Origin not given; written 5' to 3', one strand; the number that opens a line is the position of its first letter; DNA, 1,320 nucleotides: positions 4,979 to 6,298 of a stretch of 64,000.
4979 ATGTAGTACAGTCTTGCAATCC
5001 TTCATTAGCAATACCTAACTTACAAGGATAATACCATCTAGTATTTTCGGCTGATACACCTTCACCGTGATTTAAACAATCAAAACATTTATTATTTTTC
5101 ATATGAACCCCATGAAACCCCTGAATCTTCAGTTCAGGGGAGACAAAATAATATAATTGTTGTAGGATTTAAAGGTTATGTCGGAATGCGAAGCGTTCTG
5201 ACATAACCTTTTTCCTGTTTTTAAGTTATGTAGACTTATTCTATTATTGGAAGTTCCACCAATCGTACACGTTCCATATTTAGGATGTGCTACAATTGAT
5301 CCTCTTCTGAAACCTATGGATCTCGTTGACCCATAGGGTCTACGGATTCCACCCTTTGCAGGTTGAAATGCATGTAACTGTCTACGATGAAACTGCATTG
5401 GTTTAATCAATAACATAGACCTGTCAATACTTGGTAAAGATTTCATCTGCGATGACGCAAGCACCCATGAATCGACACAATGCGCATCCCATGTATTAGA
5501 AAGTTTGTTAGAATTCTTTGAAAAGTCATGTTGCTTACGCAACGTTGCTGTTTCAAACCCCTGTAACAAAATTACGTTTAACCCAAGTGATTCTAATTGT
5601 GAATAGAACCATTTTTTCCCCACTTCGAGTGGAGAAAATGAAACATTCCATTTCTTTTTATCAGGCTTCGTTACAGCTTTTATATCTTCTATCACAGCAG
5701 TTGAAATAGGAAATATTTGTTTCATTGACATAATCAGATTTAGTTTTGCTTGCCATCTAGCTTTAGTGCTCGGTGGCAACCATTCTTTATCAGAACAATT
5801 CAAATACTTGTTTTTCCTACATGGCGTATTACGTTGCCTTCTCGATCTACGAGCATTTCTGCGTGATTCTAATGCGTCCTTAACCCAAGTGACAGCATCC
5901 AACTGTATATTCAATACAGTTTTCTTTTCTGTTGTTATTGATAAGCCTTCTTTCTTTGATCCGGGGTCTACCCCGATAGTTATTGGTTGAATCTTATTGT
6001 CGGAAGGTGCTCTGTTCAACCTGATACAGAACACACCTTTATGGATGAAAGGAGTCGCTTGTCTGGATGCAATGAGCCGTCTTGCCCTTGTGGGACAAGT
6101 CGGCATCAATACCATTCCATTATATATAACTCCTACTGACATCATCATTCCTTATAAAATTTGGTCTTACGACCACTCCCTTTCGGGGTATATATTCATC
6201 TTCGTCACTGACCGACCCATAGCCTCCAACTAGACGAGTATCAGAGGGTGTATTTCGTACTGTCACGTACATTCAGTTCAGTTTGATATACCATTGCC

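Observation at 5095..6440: Phage-borne IsrB (HNH-less IscB) with a structured, GC-rich upstream omega-RNA region, bounded by IS200/IS605-type hairpins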

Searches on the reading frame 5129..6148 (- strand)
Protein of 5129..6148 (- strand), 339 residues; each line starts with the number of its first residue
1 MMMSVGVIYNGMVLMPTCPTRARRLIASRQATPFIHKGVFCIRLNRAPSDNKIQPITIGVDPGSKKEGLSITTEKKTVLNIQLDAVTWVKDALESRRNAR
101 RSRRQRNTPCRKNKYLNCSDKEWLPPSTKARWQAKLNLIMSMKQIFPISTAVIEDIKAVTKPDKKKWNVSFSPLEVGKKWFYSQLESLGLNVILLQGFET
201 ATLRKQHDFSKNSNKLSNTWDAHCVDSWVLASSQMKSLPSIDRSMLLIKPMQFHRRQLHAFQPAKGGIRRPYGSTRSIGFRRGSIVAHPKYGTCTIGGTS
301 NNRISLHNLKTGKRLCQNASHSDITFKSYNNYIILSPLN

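Call 3: search_protein_families(library=pfam, proteins=[window:5129-6148:-], max_evalue=1)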
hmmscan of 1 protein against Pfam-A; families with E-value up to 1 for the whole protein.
window:5129-6148:- (339 aa): 1 family
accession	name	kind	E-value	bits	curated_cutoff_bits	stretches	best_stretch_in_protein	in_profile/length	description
PF14239.11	RRXRR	-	5.9e-35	121.1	25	1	10-157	7-155/174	RRXRR protein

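Call 7: search_protein_families(library=ncbifam, proteins=[window:5129-6148:-], max_evalue=1)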
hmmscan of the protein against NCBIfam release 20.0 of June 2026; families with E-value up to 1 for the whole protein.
window:5129-6148:- (339 aa): 1 family
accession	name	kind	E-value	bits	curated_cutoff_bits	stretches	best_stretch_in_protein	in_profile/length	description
NF040563.1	guided_IscB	equivalog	4e-33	114.9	175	1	10-158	7-162/314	RNA-guided endonuclease IscB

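Call 8: search_protein_families(library=phrogs, proteins=[window:5129-6148:-], max_evalue=0.01)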
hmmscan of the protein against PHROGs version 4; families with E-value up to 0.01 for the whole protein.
window:5129-6148:- (339 aa): 3 families
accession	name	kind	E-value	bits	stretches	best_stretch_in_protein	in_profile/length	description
phrog_32617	-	unknown function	4.4e-36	125.3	1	4-334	20-379/382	-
phrog_2214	-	DNA, RNA and nucleotide metabolism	2.4e-15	57.6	1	14-165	15-166/429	HNH endonuclease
phrog_119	-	DNA, RNA and nucleotide metabolism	8.8e-07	29.1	1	9-167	7-161/443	HNH endonuclease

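Call 11: search_solved_structures(query=window:5129-6148:-, max_evalue=1, show_alignments=3)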
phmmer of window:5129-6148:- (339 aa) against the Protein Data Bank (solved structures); distinct sequences matched with E-value up to 1: 9.
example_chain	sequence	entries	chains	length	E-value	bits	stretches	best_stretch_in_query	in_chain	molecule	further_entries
8dmb_P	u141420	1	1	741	9e-30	107.1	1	9-293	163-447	Ubiquitin-like protein SMT3,IsrB protein,monomeric superfolder Green Fluorescent Protein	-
9k30_A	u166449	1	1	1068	1.5e-10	43.9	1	9-115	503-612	TbaIscB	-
11hr_A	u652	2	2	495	2.9e-09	39.7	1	9-109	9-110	IscB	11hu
11hx_A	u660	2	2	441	4.7e-09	39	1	9-114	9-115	IscB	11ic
7xht_A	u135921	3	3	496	6.8e-09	38.4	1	7-114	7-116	OgeuIscB | IscB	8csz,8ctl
7utn_D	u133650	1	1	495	1.1e-08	37.8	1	9-114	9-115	IscB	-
9liq_A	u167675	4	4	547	4.8e-08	35.6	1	9-114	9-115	Iscb | Iscb+Twin-Strep-tag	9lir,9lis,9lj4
9nvu_P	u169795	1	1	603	0.00041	22.7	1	10-72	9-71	OrufIscB-REC-swap 49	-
8a22_Yd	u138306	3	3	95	0.89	11.8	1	91-157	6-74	mS110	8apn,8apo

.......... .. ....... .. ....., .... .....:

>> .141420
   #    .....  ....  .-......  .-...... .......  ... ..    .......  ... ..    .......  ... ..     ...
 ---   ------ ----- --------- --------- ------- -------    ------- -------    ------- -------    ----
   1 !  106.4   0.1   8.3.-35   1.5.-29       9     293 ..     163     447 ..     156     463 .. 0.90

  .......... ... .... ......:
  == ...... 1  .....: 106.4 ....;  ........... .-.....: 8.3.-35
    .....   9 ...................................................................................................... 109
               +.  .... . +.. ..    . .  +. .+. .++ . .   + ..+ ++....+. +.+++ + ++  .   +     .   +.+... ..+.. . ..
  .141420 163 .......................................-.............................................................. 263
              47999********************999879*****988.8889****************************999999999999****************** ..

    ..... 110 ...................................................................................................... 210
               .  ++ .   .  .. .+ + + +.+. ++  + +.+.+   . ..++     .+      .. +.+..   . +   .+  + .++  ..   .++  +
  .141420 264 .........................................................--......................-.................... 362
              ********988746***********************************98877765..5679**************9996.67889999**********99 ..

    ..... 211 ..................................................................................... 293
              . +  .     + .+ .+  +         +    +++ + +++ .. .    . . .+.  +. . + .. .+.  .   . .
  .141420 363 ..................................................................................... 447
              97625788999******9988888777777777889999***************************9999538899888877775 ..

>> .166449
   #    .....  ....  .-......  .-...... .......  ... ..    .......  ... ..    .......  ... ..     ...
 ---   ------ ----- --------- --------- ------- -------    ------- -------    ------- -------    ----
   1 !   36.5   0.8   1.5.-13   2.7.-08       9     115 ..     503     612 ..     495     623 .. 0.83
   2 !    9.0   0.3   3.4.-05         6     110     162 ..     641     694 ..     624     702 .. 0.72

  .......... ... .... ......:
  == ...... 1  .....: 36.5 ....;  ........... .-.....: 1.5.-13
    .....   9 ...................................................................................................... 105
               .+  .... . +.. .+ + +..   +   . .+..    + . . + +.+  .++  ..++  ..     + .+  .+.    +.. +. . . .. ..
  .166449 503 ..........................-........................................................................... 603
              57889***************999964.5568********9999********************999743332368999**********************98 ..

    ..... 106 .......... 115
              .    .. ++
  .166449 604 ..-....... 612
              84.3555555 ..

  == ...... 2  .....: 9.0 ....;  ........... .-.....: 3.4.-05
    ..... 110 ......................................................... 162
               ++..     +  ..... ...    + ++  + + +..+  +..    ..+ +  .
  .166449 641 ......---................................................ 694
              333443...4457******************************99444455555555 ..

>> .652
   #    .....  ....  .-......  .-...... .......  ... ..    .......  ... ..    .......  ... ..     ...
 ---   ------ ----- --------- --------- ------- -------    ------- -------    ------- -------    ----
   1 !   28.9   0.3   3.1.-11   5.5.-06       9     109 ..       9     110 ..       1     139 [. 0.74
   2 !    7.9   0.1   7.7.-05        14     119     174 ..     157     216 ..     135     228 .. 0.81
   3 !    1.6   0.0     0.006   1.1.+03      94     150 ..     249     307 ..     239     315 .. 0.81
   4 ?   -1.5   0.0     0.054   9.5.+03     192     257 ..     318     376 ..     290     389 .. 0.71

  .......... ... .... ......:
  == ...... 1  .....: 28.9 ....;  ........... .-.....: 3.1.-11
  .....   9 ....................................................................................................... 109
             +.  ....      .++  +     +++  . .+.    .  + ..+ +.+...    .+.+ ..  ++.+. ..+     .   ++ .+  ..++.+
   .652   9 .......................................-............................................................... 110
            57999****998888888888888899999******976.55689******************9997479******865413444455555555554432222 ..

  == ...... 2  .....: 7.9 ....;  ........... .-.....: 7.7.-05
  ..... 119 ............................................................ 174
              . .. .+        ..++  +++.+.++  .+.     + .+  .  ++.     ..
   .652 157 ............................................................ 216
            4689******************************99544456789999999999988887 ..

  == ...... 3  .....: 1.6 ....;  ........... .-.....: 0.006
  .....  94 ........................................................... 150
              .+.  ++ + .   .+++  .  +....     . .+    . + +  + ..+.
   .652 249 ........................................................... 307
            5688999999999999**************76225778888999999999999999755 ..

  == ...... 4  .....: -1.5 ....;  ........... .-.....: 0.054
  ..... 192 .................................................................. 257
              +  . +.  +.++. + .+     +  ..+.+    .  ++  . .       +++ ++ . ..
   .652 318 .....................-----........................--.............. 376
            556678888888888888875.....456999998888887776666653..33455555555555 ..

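Call 12: search_dna_similar(query=window:5129-6148:-, collection=phages, mode=protein, max_rows=30)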
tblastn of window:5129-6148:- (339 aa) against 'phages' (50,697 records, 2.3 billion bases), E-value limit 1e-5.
Records with a match: 13; places in all: 14; records where one place covers at least 80% of the query: 9.
Best place of each record, by identity: <60% 13.
By first word of the organism name: Microcystis 6; Clostridium 2; uncultured 1; Bacillus 1; Cyanophage 1; Bacteriophage 1; Clostridioides 1.
By host as written in the record: - 5; Microcystis aeruginosa FACHB524 2; Microcystis aeruginosa 2; Clostridium botulinum type C strain C-Stockholm 2; Bacillus sp 1; Cyanobacteria 1.
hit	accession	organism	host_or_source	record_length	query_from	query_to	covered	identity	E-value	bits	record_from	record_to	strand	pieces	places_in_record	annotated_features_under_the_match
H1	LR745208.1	uncultured phage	metagenomic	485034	14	330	94%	53.8%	6e-99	325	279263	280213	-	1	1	record has no annotation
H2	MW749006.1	Bacillus phage vB_BspM_AgentSmith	Bacillus sp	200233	11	338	97%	38.9%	9e-68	236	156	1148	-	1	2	putative RRXRR domain-containing protein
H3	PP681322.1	Microcystis phage MaMV-CH02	Microcystis aeruginosa FACHB524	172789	10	336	96%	31.8%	2e-27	118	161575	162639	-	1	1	hypothetical protein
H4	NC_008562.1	Microcystis phage LMM01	-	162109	10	336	96%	31.8%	3e-27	118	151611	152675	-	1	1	RRXRR domain-containing protein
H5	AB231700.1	Microcystis phage LMM01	-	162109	10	336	96%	31.8%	3e-27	118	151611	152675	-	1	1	hypothetical protein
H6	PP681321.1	Microcystis phage MaMV-CH01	Microcystis aeruginosa FACHB524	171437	10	308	88%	31.4%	1e-26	116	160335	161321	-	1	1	hypothetical protein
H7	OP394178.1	Cyanophage MaMV-DH01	Cyanobacteria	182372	10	308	88%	31.4%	1e-26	116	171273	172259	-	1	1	hypothetical protein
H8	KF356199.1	Microcystis phage MaMV-DC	Microcystis aeruginosa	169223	10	308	88%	30.8%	8e-26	114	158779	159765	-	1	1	hypothetical protein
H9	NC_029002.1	Microcystis phage MaMV-DC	Microcystis aeruginosa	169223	10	308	88%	30.8%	8e-26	114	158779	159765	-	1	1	RRXRR domain-containing protein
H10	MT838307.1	Bacteriophage sp.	human fecal samples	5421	14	154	42%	36.2%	3e-9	64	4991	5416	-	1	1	record has no annotation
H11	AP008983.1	Clostridium phage c-st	Clostridium botulinum type C strain ...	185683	10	163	45%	31.5%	1e-8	62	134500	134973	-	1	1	conserved hypothetical protein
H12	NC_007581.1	Clostridium phage c-st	Clostridium botulinum type C strain ...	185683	10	163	45%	31.5%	1e-8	62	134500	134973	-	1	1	HNH endonuclease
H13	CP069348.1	Clostridioides phage pCD1602_4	water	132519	3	163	47%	28.3%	9e-7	57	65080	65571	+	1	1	record has no annotation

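Call 14: get_annotated_region(hit=H1, flank=3000)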
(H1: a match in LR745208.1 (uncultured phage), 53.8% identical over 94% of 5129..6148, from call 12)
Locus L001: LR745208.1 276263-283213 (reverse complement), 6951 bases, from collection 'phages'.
description: uncultured phage genome assembly, chromosome: 1.
organism: uncultured phage (NCBI taxid 278008)
taxonomy: Viruses; environmental samples
host: -; source: metagenomic; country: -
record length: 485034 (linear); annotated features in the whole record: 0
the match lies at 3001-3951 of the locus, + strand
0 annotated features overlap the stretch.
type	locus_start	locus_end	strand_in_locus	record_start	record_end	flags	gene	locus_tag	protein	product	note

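Call 15: get_annotated_region(hit=H2, flank=3000)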
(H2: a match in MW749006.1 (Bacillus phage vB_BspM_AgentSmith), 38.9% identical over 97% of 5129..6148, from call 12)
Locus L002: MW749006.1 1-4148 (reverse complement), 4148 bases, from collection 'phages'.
description: Bacillus phage vB_BspM_AgentSmith, complete genome.
organism: Bacillus phage vB_BspM_AgentSmith (NCBI taxid 2836110)
taxonomy: Viruses; Duplodnaviria; Heunggongvirae; Uroviricota; Caudoviricetes
host: Bacillus sp; source: North Davis; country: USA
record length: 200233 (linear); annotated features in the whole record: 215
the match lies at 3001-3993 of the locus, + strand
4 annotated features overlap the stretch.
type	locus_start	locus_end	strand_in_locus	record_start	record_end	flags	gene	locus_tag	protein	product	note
CDS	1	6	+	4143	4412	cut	-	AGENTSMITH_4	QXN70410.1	hypothetical protein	-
CDS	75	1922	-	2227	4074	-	-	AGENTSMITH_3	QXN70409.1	putative tail fiber protein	-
CDS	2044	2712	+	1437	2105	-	-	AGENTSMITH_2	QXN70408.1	putative virion structural protein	-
CDS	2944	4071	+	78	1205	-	-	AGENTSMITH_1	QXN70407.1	putative RRXRR domain-containing protein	-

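Call 16: get_annotated_region(hit=H4, flank=3000)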
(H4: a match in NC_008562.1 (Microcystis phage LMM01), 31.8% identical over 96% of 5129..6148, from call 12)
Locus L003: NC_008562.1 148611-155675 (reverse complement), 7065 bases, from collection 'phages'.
description: Microcystis phage Ma-LMM01 DNA, complete genome.
organism: Microcystis phage LMM01 (NCBI taxid 2856824)
taxonomy: Viruses; Duplodnaviria; Heunggongvirae; Uroviricota; Caudoviricetes; Fukuivirus; Fukuivirus LMM01
host: -; source: -; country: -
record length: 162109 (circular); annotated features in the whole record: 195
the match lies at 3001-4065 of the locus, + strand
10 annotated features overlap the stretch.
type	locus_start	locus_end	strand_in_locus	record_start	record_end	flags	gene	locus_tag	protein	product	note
CDS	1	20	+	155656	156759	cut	-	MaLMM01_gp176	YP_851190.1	hypothetical protein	FEIS:MAP_176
CDS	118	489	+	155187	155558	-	-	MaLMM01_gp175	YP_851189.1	hypothetical protein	FEIS:MAP_175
CDS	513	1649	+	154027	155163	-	-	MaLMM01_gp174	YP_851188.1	hypothetical protein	FEIS:MAP_174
CDS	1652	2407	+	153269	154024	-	-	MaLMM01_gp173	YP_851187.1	uracil-DNA glycosylase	FEIS:MAP_173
CDS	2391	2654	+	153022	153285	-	-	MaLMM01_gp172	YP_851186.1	hypothetical protein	FEIS:MAP_172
CDS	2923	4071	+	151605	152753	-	-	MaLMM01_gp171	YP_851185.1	RRXRR domain-containing protein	FEIS:MAP_171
CDS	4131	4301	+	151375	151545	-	-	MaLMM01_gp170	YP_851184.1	hypothetical protein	FEIS:MAP_170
CDS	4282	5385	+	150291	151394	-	-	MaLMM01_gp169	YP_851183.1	clamp loader of DNA polymerase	FEIS:MAP_169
CDS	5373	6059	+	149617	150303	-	-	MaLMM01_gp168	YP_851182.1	hypothetical protein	FEIS:MAP_168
CDS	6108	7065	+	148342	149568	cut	-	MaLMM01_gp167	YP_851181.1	hypothetical protein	FEIS:MAP_167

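Call 18: find_related_loci(query=window:5129-6148:-, collection=viral_contigs, flank=6000)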
Query window:5129-6148:- (339 aa) in viral_contigs; peptide patterns used: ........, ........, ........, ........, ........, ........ (x = any residue, [..] = any of these).
47 stretches matched a pattern; 36 encode a relative of the query (tblastn E <= 1e-3); 36 distinct loci.
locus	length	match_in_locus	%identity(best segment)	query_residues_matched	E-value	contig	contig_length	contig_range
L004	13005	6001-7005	75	2-337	5e-166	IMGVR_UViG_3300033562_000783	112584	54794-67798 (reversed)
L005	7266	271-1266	74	1-333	8e-162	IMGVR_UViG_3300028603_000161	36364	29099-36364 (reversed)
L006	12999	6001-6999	73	1-334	9e-161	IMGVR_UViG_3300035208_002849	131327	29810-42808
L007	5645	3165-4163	69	1-334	1e-154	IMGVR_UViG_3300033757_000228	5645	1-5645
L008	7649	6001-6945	57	14-331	2e-116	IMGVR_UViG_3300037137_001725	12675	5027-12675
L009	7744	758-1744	53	2-332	3e-110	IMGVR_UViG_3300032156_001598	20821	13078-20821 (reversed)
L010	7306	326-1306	56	10-332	2e-110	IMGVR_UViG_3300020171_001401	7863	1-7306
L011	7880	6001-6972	54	5-332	5e-110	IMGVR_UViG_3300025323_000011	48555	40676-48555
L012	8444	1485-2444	54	10-332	2e-110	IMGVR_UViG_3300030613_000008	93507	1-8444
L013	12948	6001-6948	52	14-332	6e-107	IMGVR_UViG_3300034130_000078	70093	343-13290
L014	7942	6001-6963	55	15-337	7e-105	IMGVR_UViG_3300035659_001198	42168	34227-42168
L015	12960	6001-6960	53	10-332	6e-105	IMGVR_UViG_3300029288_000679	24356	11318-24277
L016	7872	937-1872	55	14-329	1e-103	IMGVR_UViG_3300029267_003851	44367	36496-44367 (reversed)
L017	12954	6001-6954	52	11-332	5e-101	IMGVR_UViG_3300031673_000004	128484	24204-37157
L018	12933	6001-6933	55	14-332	3e-100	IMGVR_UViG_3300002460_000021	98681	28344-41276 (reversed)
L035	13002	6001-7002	48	14-335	9e-85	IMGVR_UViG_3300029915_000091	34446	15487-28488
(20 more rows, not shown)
